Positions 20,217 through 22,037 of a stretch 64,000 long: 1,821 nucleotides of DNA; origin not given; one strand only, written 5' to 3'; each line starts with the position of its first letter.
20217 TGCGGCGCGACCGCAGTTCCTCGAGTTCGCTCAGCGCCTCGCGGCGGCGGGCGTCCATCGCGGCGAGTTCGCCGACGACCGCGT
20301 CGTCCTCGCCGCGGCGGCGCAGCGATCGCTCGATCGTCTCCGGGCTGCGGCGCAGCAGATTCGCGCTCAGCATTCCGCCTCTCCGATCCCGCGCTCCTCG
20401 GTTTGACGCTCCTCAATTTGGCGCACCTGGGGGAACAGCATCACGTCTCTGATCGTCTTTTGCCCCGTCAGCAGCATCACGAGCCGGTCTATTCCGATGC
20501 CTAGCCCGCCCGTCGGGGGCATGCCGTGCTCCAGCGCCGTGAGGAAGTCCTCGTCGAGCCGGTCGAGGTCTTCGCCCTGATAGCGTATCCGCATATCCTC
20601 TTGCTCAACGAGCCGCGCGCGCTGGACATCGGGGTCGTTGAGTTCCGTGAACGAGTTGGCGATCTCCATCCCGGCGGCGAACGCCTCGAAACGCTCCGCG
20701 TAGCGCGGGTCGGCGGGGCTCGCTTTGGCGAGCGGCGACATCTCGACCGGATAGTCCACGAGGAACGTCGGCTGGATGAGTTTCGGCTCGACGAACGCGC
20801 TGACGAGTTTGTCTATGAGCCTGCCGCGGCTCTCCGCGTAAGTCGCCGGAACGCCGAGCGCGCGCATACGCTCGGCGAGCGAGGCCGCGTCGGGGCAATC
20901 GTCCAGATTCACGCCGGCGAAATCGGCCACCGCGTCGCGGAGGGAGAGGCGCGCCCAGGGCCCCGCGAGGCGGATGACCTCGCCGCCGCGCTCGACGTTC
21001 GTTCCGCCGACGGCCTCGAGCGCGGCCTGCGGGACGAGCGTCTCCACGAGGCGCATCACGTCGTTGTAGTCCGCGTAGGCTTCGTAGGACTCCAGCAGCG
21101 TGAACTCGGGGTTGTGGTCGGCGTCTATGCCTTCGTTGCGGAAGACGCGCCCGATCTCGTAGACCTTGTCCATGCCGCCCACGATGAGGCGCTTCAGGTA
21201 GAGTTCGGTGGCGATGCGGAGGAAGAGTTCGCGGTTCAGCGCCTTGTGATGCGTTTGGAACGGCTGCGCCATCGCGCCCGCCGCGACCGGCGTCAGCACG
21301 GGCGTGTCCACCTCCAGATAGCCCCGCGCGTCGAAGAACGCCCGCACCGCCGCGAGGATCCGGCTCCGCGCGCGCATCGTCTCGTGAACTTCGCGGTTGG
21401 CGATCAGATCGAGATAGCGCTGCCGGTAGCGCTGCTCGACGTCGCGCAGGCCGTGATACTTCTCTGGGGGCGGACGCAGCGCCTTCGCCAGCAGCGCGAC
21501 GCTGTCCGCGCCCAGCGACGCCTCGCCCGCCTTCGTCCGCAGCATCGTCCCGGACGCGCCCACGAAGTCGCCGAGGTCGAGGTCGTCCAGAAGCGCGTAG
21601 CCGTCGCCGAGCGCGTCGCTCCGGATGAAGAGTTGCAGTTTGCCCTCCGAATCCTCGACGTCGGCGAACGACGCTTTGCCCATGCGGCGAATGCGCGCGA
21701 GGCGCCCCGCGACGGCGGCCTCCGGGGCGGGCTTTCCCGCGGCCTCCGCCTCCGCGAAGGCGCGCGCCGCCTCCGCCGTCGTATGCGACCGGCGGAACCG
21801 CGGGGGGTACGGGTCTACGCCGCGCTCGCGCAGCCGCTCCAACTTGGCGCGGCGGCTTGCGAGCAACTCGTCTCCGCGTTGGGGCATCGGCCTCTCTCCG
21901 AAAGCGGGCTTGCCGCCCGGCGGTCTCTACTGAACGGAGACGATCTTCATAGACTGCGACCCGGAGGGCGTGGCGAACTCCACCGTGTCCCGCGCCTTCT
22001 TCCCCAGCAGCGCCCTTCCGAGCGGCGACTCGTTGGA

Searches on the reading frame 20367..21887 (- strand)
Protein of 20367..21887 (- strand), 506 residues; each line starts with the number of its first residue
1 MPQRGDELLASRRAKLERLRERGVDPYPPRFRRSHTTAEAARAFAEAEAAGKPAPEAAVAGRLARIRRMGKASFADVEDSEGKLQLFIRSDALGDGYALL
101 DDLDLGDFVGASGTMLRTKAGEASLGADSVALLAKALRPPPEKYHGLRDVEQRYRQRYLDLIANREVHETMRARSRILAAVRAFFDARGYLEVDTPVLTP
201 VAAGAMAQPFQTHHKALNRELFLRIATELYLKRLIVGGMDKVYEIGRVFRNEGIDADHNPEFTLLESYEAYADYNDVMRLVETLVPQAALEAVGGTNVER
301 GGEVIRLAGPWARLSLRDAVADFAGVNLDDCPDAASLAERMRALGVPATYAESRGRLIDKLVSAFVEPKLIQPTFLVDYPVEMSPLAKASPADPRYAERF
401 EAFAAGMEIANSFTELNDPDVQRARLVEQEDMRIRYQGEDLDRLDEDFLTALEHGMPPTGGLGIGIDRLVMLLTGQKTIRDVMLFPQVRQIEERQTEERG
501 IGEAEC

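Call 95: search_protein_families(library=pfam, proteins=[window:20367-21887:-], max_evalue=0.00001)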
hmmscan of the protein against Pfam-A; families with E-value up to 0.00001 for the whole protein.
window:20367-21887:- (506 aa): 3 families
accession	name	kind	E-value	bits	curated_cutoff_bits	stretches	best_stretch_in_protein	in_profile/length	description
PF00152.25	tRNA-synt_2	-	9.2e-86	288.1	25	1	150-488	2-307/308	tRNA synthetases class II (D, K and N)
PF01336.31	tRNA_anti-codon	-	1.5e-10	41.3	27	1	59-130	3-72/75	OB-fold nucleic acid binding domain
PF01409.25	tRNA-synt_2d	-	1.9e-06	28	19.8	0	240-267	103-130/246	tRNA synthetases class II core domain (F)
